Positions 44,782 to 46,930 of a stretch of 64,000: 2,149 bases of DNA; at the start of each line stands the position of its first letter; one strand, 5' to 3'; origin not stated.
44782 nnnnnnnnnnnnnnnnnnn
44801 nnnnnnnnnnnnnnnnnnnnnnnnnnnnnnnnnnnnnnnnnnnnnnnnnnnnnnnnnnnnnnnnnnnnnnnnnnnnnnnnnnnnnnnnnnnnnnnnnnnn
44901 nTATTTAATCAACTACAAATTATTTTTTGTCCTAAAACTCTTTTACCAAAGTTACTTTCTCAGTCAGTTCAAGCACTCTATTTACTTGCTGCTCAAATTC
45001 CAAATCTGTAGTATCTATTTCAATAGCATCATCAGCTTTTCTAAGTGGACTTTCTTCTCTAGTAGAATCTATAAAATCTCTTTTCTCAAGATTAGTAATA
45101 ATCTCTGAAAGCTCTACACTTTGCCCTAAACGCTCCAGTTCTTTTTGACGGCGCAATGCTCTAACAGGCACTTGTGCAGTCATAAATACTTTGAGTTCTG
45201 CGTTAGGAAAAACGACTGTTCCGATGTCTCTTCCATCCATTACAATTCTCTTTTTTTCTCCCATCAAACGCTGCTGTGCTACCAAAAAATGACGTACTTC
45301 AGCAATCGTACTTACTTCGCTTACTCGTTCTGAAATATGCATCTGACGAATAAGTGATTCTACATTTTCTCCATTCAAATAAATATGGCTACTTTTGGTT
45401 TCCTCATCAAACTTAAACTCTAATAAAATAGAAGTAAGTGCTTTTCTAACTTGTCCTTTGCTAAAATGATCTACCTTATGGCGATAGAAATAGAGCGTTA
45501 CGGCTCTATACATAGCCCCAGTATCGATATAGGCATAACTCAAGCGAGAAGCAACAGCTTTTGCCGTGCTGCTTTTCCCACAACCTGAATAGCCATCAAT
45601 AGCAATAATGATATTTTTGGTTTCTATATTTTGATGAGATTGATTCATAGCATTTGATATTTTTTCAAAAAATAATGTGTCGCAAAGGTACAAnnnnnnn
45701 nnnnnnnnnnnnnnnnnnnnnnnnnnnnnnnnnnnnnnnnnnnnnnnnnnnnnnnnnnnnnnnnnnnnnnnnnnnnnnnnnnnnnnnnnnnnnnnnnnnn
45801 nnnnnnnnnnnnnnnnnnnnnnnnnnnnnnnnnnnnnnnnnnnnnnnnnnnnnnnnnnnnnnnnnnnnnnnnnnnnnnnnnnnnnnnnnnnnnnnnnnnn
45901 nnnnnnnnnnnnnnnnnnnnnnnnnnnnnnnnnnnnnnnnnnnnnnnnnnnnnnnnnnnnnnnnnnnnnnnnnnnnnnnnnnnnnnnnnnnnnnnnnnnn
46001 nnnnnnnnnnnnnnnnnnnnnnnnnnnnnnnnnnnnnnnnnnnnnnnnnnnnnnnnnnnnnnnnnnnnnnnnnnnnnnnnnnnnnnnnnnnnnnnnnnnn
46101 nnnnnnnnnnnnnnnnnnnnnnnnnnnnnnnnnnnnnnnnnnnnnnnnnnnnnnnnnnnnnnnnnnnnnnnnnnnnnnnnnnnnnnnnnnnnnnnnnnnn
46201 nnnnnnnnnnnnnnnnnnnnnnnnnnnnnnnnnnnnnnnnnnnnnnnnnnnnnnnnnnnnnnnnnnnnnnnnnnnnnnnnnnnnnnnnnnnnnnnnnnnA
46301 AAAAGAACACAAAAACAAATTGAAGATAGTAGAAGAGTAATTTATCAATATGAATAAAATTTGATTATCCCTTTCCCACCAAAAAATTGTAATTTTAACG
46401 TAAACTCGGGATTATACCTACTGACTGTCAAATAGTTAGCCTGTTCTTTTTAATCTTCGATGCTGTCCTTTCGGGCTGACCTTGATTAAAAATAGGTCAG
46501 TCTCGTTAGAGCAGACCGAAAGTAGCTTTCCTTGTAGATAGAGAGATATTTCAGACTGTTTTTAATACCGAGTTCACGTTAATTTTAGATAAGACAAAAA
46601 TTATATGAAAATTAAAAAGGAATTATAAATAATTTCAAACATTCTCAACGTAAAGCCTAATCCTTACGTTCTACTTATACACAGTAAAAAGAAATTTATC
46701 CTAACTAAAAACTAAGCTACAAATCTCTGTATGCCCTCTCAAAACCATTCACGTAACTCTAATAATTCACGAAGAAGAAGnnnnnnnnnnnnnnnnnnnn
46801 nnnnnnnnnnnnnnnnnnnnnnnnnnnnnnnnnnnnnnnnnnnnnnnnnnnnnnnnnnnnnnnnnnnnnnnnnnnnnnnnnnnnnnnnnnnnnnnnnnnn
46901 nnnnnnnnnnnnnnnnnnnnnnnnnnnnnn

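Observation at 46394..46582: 189-bp MITE-like element with 15-18-bp terminal inverted repeats in a 370-bp ORF-free gap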

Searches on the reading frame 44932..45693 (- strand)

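Call 14: search_protein_families(library=pfam, proteins=[window:44932-45693:-])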
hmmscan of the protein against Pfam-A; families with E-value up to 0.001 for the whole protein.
window:44932-45693:- (253 aa): 4 families
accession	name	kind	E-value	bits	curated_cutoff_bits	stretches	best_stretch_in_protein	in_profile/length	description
PF02224.24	Cytidylate_kin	-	2.2e-67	227.3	26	1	30-245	1-210/211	Cytidylate kinase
PF13189.12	Cytidylate_kin2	-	1.3e-07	32.4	28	1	29-199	1-143/176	Cytidylate kinase-like family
PF24883.2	NPHP3_N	-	0.00061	20.4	24.8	1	24-105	19-91/164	Nephrocystin 3, N-terminal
PF13238.12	AAA_18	-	0.00064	20.6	29.4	0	30-184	1-110/128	AAA domain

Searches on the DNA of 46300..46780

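Call 4: search_rna_families(source=window, start=46300, end=46780, threshold=evalue, max_evalue=10, show_alignments=3)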
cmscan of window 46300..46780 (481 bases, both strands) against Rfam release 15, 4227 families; matches with E-value up to 10: 5.
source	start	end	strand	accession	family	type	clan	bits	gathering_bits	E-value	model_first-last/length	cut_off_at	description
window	46473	46503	+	RF00752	mir-14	Gene; miRNA;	-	17.8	53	0.46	17-47/63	no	mir-14 microRNA precursor family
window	46347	46412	+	RF02293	TtnuCD17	Gene; snRNA; snoRNA; CD-box;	-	17.7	75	4.8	1-68/68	no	Tetrahymena snoRNA TtnuCD17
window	46446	46619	+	RF04128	MIR8562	Gene; miRNA;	-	15.6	211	2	1-242/242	no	MIR8562 microRNA precursor family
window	46449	46569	+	RF03155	TD-1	Cis-reg;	CL00124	14.6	64.5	8.6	1-120/120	no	TD-1 RNA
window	46360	46520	-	RF03022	Phage_DGR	Gene; sRNA;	-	13.2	50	8.8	1-127/127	no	Bacteriophage Diversity-Generating Retroelement RNA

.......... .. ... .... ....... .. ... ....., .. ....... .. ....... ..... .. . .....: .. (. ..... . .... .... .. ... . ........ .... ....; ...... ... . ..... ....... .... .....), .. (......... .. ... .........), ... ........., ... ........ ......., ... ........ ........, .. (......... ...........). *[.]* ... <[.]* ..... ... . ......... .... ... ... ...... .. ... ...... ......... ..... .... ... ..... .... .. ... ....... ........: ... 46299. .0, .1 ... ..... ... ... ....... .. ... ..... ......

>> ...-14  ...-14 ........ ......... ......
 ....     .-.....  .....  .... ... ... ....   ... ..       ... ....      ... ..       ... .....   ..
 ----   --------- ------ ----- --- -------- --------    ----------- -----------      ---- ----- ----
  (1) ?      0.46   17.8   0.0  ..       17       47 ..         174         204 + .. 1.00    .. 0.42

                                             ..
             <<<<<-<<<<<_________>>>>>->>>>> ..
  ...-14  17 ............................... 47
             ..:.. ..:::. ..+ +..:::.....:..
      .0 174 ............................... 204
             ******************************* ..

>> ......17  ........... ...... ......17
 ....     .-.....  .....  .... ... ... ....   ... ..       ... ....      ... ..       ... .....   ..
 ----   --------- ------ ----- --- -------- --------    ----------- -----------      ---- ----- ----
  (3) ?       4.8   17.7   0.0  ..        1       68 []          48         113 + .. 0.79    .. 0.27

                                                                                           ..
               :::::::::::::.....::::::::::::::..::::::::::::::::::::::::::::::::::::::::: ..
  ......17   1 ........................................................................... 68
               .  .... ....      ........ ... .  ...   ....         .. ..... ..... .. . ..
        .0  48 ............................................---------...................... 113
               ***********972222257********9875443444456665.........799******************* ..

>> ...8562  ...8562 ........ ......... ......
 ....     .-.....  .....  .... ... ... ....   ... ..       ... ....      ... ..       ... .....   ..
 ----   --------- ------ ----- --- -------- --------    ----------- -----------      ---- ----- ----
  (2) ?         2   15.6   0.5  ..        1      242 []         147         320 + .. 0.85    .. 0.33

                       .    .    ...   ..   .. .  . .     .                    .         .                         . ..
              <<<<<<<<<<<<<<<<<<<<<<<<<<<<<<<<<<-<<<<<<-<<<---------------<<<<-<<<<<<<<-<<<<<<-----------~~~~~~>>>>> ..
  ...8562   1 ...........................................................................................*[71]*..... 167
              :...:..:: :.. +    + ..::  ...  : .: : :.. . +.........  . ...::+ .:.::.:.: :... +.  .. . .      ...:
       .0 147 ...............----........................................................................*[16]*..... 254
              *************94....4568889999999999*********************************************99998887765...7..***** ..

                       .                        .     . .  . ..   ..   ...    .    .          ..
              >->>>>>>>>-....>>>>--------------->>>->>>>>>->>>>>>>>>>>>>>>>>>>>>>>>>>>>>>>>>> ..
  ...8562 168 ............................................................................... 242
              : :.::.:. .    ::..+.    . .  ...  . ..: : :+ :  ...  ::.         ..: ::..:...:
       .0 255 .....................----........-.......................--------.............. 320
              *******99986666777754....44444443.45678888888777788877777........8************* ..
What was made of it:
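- On Any curated RNA family (Rfam 15): The best permissive hits score 13-18 bits against thresholds of 50-211 (call 4).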
